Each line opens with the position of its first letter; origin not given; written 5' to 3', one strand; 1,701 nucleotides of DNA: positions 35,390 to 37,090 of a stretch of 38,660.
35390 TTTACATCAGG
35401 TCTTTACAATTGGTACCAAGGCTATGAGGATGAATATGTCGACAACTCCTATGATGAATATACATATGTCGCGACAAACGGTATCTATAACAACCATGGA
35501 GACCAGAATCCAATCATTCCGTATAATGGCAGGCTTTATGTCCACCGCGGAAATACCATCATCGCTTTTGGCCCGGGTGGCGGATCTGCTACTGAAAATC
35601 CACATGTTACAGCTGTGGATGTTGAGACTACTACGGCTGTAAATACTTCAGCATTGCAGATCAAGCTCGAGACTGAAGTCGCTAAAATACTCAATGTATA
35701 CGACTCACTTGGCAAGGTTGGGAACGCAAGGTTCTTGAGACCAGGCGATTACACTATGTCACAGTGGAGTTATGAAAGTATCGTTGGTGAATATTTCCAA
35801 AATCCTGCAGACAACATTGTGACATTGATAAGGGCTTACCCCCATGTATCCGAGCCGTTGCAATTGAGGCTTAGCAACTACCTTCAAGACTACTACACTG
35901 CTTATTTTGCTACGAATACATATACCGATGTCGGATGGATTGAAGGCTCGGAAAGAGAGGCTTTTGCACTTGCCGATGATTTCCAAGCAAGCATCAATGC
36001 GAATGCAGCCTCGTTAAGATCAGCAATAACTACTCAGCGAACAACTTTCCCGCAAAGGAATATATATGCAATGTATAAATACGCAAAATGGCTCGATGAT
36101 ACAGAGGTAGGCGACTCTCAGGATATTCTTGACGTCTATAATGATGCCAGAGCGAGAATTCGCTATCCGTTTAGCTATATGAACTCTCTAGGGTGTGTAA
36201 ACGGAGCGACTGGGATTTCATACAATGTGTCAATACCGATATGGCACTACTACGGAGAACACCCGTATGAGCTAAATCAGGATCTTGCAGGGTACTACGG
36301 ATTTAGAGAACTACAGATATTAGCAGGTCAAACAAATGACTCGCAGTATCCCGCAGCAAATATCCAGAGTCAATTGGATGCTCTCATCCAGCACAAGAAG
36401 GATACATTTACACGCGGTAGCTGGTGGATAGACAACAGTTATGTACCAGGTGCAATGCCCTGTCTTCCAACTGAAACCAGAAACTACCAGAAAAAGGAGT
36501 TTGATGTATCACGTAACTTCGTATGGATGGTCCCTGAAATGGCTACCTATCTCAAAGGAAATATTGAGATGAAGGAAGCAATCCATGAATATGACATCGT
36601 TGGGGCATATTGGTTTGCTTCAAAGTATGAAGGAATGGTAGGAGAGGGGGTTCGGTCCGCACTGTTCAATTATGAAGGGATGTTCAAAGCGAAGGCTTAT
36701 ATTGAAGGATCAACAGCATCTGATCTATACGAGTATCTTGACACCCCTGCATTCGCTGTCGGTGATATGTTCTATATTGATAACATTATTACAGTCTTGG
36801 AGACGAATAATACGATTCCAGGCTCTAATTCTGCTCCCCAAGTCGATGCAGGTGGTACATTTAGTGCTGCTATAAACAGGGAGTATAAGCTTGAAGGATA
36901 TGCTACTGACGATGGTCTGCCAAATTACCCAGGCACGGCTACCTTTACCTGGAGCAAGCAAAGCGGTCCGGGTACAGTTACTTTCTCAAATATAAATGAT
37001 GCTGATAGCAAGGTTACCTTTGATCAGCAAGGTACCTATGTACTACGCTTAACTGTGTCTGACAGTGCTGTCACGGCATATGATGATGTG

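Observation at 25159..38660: Operon of three giant, N-terminally anchored PKD-repeat exoproteins (4476 codons inside the window)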

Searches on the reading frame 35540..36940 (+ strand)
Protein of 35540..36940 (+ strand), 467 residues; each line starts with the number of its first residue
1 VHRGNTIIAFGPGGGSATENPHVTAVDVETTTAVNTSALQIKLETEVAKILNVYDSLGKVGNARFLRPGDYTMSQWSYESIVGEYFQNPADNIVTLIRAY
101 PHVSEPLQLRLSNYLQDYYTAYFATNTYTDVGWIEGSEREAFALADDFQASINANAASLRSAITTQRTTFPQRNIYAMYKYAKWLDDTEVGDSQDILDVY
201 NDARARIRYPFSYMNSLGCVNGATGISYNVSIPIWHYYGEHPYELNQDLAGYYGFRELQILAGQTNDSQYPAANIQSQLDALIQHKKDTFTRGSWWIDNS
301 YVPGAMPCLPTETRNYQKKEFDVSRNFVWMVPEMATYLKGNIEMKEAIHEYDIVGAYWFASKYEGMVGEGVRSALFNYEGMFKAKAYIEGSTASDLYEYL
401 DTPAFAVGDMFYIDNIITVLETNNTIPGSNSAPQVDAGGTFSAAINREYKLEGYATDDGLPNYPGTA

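Call 27: find_homologous_proteins(query=window:35540-36940:+, max_evalue=0.001)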
Query window:35540-36940:+: 6089 candidates shared short words with the query, none scored E <= 0.001.

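Call 29: search_protein_families(library=pfam, max_evalue=1, proteins=[window:35540-36832:+])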
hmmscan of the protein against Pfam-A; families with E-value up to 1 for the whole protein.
seq(431 aa): 0 families

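Call 42: search_protein_representatives(protein=window:35540-36940:+)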
Query: 467 residues. Proteins with E-value up to 0.001 (for the whole library): 462; up to 1e-10: 299; up to 1e-30: 95. The best 150 are listed.
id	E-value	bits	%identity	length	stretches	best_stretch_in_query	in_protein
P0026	0.0e+00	1070.6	100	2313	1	1-467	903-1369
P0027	1.2e-66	242.0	34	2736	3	1-436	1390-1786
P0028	1.0e-56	209.3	28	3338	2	36-437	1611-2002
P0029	1.7e-55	205.2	37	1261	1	2-443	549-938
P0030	1.1e-54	202.5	40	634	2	2-195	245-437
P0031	6.2e-54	200.1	36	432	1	1-427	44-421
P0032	3.0e-52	194.6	34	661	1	3-433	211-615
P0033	4.0e-52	194.1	37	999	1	1-433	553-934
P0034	6.8e-52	193.4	36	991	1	1-449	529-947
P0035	1.1e-50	189.3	35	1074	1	1-429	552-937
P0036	3.9e-50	187.6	37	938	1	5-421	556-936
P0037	4.3e-50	187.4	37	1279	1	2-441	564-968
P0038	9.5e-50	186.3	35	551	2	237-427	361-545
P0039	1.1e-49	186.1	34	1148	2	1-441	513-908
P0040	2.1e-49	185.1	37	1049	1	58-439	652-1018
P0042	2.3e-48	181.7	36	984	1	1-422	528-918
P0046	3.9e-47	177.7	37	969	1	2-423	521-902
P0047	2.5e-46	175.0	36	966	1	1-429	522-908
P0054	7.0e-44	166.9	34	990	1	2-423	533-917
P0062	1.2e-40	156.3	37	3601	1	1-438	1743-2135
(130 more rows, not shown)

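Call 44: search_protein_families(library=pfam, max_evalue=0.01, proteins=[P0033, P0034, P0036, P0042, P0046, P0047, P0054, P0029, P0031])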
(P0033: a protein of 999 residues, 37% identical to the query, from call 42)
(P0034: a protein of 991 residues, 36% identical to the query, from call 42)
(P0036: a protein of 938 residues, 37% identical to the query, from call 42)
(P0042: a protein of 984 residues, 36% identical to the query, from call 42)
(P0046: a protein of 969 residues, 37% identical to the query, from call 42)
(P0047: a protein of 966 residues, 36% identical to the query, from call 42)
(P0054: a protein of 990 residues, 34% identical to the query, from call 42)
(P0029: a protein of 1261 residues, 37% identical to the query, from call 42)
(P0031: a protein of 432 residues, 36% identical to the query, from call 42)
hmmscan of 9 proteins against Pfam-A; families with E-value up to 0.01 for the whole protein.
P0033 (999 aa): 5 families
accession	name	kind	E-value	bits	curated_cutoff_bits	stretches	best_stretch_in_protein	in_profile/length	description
PF13570.13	Beta-prop_ACSF4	-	1e-17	65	133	1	80-274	57-235/329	Beta-alanine-activating enzyme, beta-propeller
PF13360.13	PQQ_2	-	1.4e-15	58.1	27.6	2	84-152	33-102/233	Outer membrane protein assembly factor BamB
PF00404.24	Dockerin_1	-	2.9e-06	27.8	22.9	1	946-992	1-51/57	Dockerin type I domain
PF25292.1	Beta-prop_CGLA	-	3.5e-06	27.2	26.8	0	87-144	47-107/316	Lambda-carrageenase beta-propeller domain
PF01011.28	PQQ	-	0.00028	20.1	26.7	0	117-153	51-87/595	Glucose/ethanol/alcohol dehydrogenase, beta-propeller domain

P0034 (991 aa): 4 families
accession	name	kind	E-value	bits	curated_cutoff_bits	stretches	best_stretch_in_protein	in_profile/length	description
PF13570.13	Beta-prop_ACSF4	-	1.9e-09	37.9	133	1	80-230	64-205/329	Beta-alanine-activating enzyme, beta-propeller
PF13360.13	PQQ_2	-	1.2e-08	35.4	27.6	1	76-242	32-197/233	Outer membrane protein assembly factor BamB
PF00404.24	Dockerin_1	-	1.6e-06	28.7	22.9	1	940-985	1-52/57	Dockerin type I domain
PF25292.1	Beta-prop_CGLA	-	0.0062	16.5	26.8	0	173-231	51-108/316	Lambda-carrageenase beta-propeller domain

P0036 (938 aa): 3 families
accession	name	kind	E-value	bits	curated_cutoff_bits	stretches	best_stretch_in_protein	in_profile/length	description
PF13570.13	Beta-prop_ACSF4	-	5.7e-23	82.3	133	2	198-274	52-130/329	Beta-alanine-activating enzyme, beta-propeller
PF13360.13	PQQ_2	-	3.9e-20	73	27.6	1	142-273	11-144/233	Outer membrane protein assembly factor BamB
PF01011.28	PQQ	-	1.9e-11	43.9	26.7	1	194-268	46-135/595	Glucose/ethanol/alcohol dehydrogenase, beta-propeller domain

P0042 (984 aa): 4 families
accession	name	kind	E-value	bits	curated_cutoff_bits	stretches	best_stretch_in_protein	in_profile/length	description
PF13360.13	PQQ_2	-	2e-34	119.7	27.6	2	92-233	5-145/233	Outer membrane protein assembly factor BamB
PF13570.13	Beta-prop_ACSF4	-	3.3e-19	69.9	133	2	87-159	68-141/329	Beta-alanine-activating enzyme, beta-propeller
PF01011.28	PQQ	-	1.3e-13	51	26.7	1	113-192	50-145/595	Glucose/ethanol/alcohol dehydrogenase, beta-propeller domain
PF25292.1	Beta-prop_CGLA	-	1.6e-05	25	26.8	0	162-200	45-81/316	Lambda-carrageenase beta-propeller domain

P0046 (969 aa): 4 families
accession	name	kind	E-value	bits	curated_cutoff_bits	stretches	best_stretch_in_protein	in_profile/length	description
PF13570.13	Beta-prop_ACSF4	-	5e-21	75.9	133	1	81-248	62-233/329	Beta-alanine-activating enzyme, beta-propeller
PF13360.13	PQQ_2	-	9.5e-21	74.9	27.6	1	93-234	7-153/233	Outer membrane protein assembly factor BamB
PF01011.28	PQQ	-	7.7e-06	25.3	26.7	0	73-109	50-87/595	Glucose/ethanol/alcohol dehydrogenase, beta-propeller domain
PF25292.1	Beta-prop_CGLA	-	3.2e-05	24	26.8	0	163-188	47-72/316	Lambda-carrageenase beta-propeller domain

P0047 (966 aa): 3 families
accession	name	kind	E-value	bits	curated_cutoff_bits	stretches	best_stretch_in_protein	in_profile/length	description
PF13360.13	PQQ_2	-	4.6e-24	85.8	27.6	1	79-235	32-198/233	Outer membrane protein assembly factor BamB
PF13570.13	Beta-prop_ACSF4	-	5.2e-21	75.8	133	1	70-253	51-232/329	Beta-alanine-activating enzyme, beta-propeller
PF01011.28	PQQ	-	3.2e-10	39.8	26.7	1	112-145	51-84/595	Glucose/ethanol/alcohol dehydrogenase, beta-propeller domain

P0054 (990 aa): 5 families
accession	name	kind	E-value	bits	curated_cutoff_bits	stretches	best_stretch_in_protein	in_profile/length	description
PF13570.13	Beta-prop_ACSF4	-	2.5e-20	73.6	133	1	57-257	40-234/329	Beta-alanine-activating enzyme, beta-propeller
PF13360.13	PQQ_2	-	2.5e-17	63.7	27.6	2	68-180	25-136/233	Outer membrane protein assembly factor BamB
PF01011.28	PQQ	-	2.9e-08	33.3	26.7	1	71-147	50-140/595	Glucose/ethanol/alcohol dehydrogenase, beta-propeller domain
PF00404.24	Dockerin_1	-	0.00076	20.1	22.9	1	936-983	1-51/57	Dockerin type I domain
PF25292.1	Beta-prop_CGLA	-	0.0037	17.2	26.8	0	88-146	54-111/316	Lambda-carrageenase beta-propeller domain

P0029 (1261 aa): 7 families
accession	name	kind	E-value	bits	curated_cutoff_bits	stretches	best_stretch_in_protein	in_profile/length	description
PF13360.13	PQQ_2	-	1.9e-21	77.2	27.6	1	104-244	6-145/233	Outer membrane protein assembly factor BamB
PF13570.13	Beta-prop_ACSF4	-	2.4e-21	76.9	133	2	96-198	65-171/329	Beta-alanine-activating enzyme, beta-propeller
PF13290.12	CHB_HEX_C_1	-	8.6e-17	61.3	22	1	931-998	1-67/67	Chitobiase/beta-hexosaminidase C-terminal domain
PF13287.12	Fn3_assoc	-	3.5e-16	59.5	23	1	943-999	1-57/59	Fn3 associated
PF01011.28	PQQ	-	2e-10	40.5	26.7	0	164-200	49-85/595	Glucose/ethanol/alcohol dehydrogenase, beta-propeller domain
PF22352.2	K319L-like_PKD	-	1.3e-07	32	27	1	1015-1099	1-84/84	K319L-like, PKD domain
PF09335.16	VTT_dom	-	0.0015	19.5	33.9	1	615-671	59-115/123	VTT domain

P0031 (432 aa): 0 families

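Call 47: search_solved_structures(query=A1, max_evalue=1, show_alignments=0)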
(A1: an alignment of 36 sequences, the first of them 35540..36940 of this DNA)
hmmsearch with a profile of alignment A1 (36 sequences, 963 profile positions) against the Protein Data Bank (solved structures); distinct sequences matched with E-value up to 1: 107 (the best 60 are shown).
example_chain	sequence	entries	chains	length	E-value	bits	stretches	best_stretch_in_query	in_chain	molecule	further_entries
6tji_A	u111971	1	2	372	1.4e-120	407.2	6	90-217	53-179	Cake10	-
6tjh_A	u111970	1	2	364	4.6e-112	379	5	90-217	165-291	Cake9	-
6tjg_A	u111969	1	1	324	4.5e-90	306.2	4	90-217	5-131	Cake8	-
6tjf_A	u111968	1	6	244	1e-68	235.6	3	90-217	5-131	Cake6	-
8prj_A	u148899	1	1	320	5.5e-68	233.1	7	153-217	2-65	v31Bagel8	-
7awz_A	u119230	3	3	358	2.7e-49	171.3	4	91-232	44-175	Scone-E | SconeE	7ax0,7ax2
7awy_A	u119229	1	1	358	4.1e-48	167.4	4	111-232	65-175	Scone-R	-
6tje_A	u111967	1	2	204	3.3e-46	161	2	90-217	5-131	Cake5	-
3hxj_A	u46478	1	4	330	5e-46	160.5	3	90-232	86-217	Pyrrolo-quinoline quinone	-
6tjd_A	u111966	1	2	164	2.3e-38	135.1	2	91-208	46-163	Cake4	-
8pra_A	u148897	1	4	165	4.3e-37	130.9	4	170-208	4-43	Cell surface protein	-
8prs_A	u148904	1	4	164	2e-34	122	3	151-209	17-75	nvBagel4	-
7eq5_A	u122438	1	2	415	3.4e-34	121.3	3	89-199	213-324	Membrane associated protein kinase with beta-propeller domain, pyrrolo-quinoline quinone b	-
7evf_AA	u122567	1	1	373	2.7e-33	118.3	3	92-200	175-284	PQQ_3 domain-containing protein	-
7dxn_A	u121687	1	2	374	2.7e-31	111.7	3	92-199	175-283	Membrane associated protein kinase with beta-propeller domain, pyrrolo-quinoline quinone b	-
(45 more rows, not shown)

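Call 49: find_related_loci(query=A1, collection=genome_contigs, flank=10000)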
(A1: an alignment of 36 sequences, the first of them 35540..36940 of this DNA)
Query A1 (467 aa) in genome_contigs; peptide patterns used: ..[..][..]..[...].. (x = any residue, [..] = any of these).
168 stretches matched a pattern; 151 encode a relative of the query (tblastn E <= 1e-3); the best 80 are kept; 79 distinct loci.
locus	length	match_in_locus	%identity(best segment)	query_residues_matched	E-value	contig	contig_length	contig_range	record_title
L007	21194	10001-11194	35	1-446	9e-76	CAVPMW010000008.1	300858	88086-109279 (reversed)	MAG: uncultured Chloroflexia bacterium isolate MFD10007.bin.2.126 genome assembly, contig: contig_19317, whole genome sh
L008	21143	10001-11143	35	1-421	2e-72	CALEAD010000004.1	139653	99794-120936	MAG: uncultured Anaerolineae bacterium isolate N1_Bin_METABAT__191_1 genome assembly, contig: c_000001071956, whole geno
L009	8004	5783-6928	37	1-422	1e-71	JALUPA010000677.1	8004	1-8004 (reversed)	MAG: Ardenticatenaceae bacterium isolate S146_maxbin2_scaf2bin.202 S146_NODE_7459_length_8004_cov_5.195760, whole genome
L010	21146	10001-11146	36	1-423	6e-71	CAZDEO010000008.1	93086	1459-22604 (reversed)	MAG TPA_asm: uncultured Anaerolinea sp. isolate SRP304446_co1_155 genome assembly, contig: NODE_128_length_93086_cov_13.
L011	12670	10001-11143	34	1-422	2e-69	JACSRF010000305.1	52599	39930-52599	MAG: Anaerolinea sp. isolate CH6 contig-70_454, whole genome shotgun sequence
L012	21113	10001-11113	32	1-421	3e-69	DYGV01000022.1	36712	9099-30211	MAG TPA_asm: Anaerolinea thermophila isolate BE2012_54_8 Afr_mines_BE2012_576_length_36712_cov_3_204272, whole genome sh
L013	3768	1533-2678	34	1-423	6e-69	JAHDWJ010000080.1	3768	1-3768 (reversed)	MAG: Anaerolineae bacterium isolate CHL7 NODE_20577_length_3768_cov_21.513332, whole genome shotgun sequence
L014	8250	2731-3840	34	2-421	8e-69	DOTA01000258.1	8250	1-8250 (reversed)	MAG TPA_asm: Chloroflexi bacterium isolate UBA11857 contig_50694, whole genome shotgun sequence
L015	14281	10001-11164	36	1-427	5e-68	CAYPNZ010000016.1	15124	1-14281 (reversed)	MAG TPA_asm: uncultured Anaerolineaceae bacterium isolate SRP163575_co1_41 genome assembly, contig: NODE_8506_length_151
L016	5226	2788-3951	34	1-440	1e-67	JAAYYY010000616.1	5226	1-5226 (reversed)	MAG: Chloroflexota bacterium isolate AS06rmzACSIP_272 530666_AS06, whole genome shotgun sequence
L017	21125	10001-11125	33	1-421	7e-67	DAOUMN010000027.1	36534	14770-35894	MAG TPA_asm: Bellilinea sp. isolate W58_124 k99_739609, whole genome shotgun sequence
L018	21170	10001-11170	32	2-443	1e-65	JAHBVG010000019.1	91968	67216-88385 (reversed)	MAG: Caldilineaceae bacterium isolate ACE_CHL9 CHL9_19, whole genome shotgun sequence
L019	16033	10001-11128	33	1-421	1e-65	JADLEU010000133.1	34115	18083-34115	MAG: Anaerolineales bacterium isolate SJ338 c_000000451341, whole genome shotgun sequence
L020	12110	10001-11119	33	1-421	2e-65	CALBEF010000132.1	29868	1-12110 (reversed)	MAG: uncultured Anaerolineae bacterium isolate N1_Bin_METABAT__149_1 genome assembly, contig: c_000000010434, whole geno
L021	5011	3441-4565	32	1-424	8e-65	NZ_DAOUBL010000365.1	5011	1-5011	MAG: Bellilinea sp. isolate H69_726 k75_493010, whole genome shotgun sequence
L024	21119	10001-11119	31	1-421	1e-63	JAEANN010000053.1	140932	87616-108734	MAG: Candidatus Roseilinea mizusawaensis isolate AA3_104 k127_306492, whole genome shotgun sequence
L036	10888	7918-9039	32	1-421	2e-57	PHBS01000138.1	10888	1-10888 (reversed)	MAG: Chloroflexi bacterium HGW-Chloroflexi-8 08E140C01_scaffold_3876, whole genome shotgun sequence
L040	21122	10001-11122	30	1-421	5e-55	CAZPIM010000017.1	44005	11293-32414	MAG TPA_asm: uncultured Anaerolineaceae bacterium isolate SRP302447_co2_99 genome assembly, contig: NODE_2414_length_440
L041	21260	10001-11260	31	1-421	5e-54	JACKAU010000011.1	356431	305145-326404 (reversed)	MAG: Anaerolineales bacterium isolate HK-STAS-CHLO-3 HK-STAS-CHLO-3_11, whole genome shotgun sequence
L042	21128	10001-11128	32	2-424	2e-65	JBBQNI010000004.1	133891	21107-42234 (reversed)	MAG: Anaerolineales bacterium isolate Co_metawrap_295 Cmw_295_k141_19481782_length_133891_cov_15.9996, whole genome shot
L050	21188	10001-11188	30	1-435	7e-50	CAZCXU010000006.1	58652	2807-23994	MAG TPA_asm: uncultured Gammaproteobacteria bacterium isolate SRP170004_co1_29 genome assembly, contig: NODE_616_length_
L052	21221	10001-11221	30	5-430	1e-48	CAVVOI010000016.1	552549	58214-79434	MAG: uncultured Chloroflexia bacterium isolate MFD09779.bin.1.333 genome assembly, contig: contig_7798, whole genome sho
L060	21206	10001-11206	29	1-424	9e-46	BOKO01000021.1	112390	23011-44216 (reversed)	MAG: Chloroflexota bacterium BroJett021 DNA, sequence21, whole genome shotgun sequence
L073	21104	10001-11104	29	1-422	2e-44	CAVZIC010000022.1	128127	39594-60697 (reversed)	MAG: uncultured Chloroflexia bacterium isolate MFD02416.bin.2.12 genome assembly, contig: contig_74577, whole genome sho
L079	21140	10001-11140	29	1-420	1e-43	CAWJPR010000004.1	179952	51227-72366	MAG: uncultured Chloroflexia bacterium isolate MFD02979.bin.1.11 genome assembly, contig: contig_15284, whole genome sho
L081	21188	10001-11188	30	3-420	2e-43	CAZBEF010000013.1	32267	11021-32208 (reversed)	MAG TPA_asm: uncultured Gammaproteobacteria bacterium isolate SRP278252_co2_430 genome assembly, contig: NODE_2688_lengt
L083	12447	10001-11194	29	3-423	3e-43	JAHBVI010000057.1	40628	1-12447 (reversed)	MAG: Anaerolineae bacterium isolate ACE_CHL11 CHL11_57, whole genome shotgun sequence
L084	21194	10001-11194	29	3-423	3e-43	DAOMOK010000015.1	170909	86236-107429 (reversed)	MAG TPA_asm: Chloroflexota bacterium isolate AMR_MDS_5888 NODE_39_length_170909_cov_28.786209, whole genome shotgun sequ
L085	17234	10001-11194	29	3-423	3e-43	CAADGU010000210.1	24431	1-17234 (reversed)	uncultured Chloroflexi bacterium isolate CFX4.fa.gz genome assembly, contig: k127_69688, whole genome shotgun sequence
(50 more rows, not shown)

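Call 54: predict_structure(alignment_id=A1)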
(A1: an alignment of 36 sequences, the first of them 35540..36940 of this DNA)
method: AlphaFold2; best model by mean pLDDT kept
length: 467 residues; sequences in the alignment: 36
mean_pLDDT: 76.8   pTM: 0.80
mean pLDDT of the five models: 76.8, 76.7, 75.8, 74.5, 73.2
residues with pLDDT >= 90: 178; 70-90: 131; 50-70: 100; < 50: 58
segments of 3 or more residues with pLDDT < 50: 1-6, 77-79, 426-467
pLDDT, mean of each block of 10 residues (from residue 1): 47 52 51 84 98 88 87 55 80 97 98 97 90 89 83 84 62 96 97 97 92 59 68 78 90 98 95 95 91 64 52 61 84 87 87 71 58 77 91 88 90 95 55 33 37 31 30
secondary structure, 60 per line:
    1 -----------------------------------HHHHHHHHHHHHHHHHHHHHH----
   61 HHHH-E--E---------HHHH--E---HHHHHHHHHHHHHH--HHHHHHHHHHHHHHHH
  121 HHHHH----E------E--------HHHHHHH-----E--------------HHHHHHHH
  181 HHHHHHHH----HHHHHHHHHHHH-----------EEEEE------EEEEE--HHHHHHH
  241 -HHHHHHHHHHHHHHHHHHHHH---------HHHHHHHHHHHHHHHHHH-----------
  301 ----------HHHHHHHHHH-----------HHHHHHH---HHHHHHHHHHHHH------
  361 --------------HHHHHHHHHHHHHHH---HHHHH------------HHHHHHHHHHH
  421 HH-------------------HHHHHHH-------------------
elements in order: H36-56 H61-64 H79-82 H89-102 H105-125 H146-152 H173-188 H193-204 E216-220 E227-231 H234-240 H242-262 H272-289 H311-320 H332-338 H342-354 H375-389 H393-397 H410-422 H442-448

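Call 58: fold_search(model_id=the predicted structure, library=pdb)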
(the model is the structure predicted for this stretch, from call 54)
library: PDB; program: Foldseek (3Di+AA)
matches with E <= 10: 394; with E <= 0.001: 0
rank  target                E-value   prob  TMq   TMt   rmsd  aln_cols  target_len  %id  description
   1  7rdr_A                2.7e-02  0.66  0.16  0.17  14.7       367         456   11  Circular tandem repeat protein with novel repeat topology and enhanced subunit contact surfaces (released 2021-09-01)
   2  9y6c_A                4.1e-02  0.97  0.34  0.46  10.0       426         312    9  X-ray structure analysis of human Complement Component 5 TE domain in complex with the peptide Ra30303 (released 2025-12-24)
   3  6shm_A                7.1e-02  0.87  0.32  0.40  10.0       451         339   11  An inactive (D136A and D137A) variant of alpha-1,6-mannanase, GH76A of Salegentibacter sp. HEL1_6 in complex with alph (released 2020-09-09)
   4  5f0k_A                1.1e-01  0.20  0.15  0.16  22.6       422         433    8  Structure of VPS35 N terminal region (released 2016-12-07)
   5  5f0j_A                1.4e-01  0.11  0.13  0.13  27.4       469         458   11  Structure of retromer VPS26-VPS35 subunits bound to SNX3 (released 2016-12-07)
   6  9r4o_A                1.9e-01  0.30  0.24  0.28  15.2       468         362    9  Crystal structure of inactive (D163N) variant CtGH76 from Chaetomium thermophilum in complex with alpha-1,6-mannobiose (released 2025-07-16)
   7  5hcd_A                2.0e-01  0.87  0.36  0.20   9.9       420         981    7  Ternary complex of human Complement C5 with Ornithodoros moubata OmCI and Rhipicephalus microplus RaCI2 (released 2016-03-30)
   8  4xuv_A                2.6e-01  0.84  0.36  0.47   9.8       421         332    9  Crystal structure of a glycoside hydrolase family 105 (GH105) enzyme from Thielavia terrestris (released 2015-02-11)
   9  6rqj_A                3.1e-01  0.66  0.33  0.18  10.2       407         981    8  Structure of human complement C5 complexed with tick inhibitors OmCI, RaCI1 and CirpT1 (released 2020-01-08)
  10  7op0_A                4.1e-01  0.69  0.34  0.19   9.4       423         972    7  Crystal structure of complement C5 in complex with chemically synthesized K92 knob domain. (released 2022-04-06)
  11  6gdt_E                4.9e-01  0.25  0.29  0.25  12.3       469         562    9  Crystal structure of exo-glucosidase/glucosaminidase VC0615 from Vibrio Cholerae (released 2018-08-15)
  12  5foa_B                5.1e-01  0.63  0.32  0.19  11.1       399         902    9  Crystal Structure of Human Complement C3b in complex with DAF (CCP2-4) (released 2016-04-06)
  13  3w5n                  5.1e-01  0.20  0.24  0.14  12.8       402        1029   12  Crystal Structure of Streptomyces avermitilis alpha-L-rhamnosidase complexed with L-rhamnose (released 2013-03-20)
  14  3zxp_B                5.1e-01  0.07  0.13  0.15  19.4       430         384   11  Structural and Functional Analyses of the Bro1 Domain Protein BROX (released 2011-11-16)
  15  5f0k_B                5.3e-01  0.07  0.14  0.14  26.3       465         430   10  Structure of VPS35 N terminal region (released 2016-12-07)
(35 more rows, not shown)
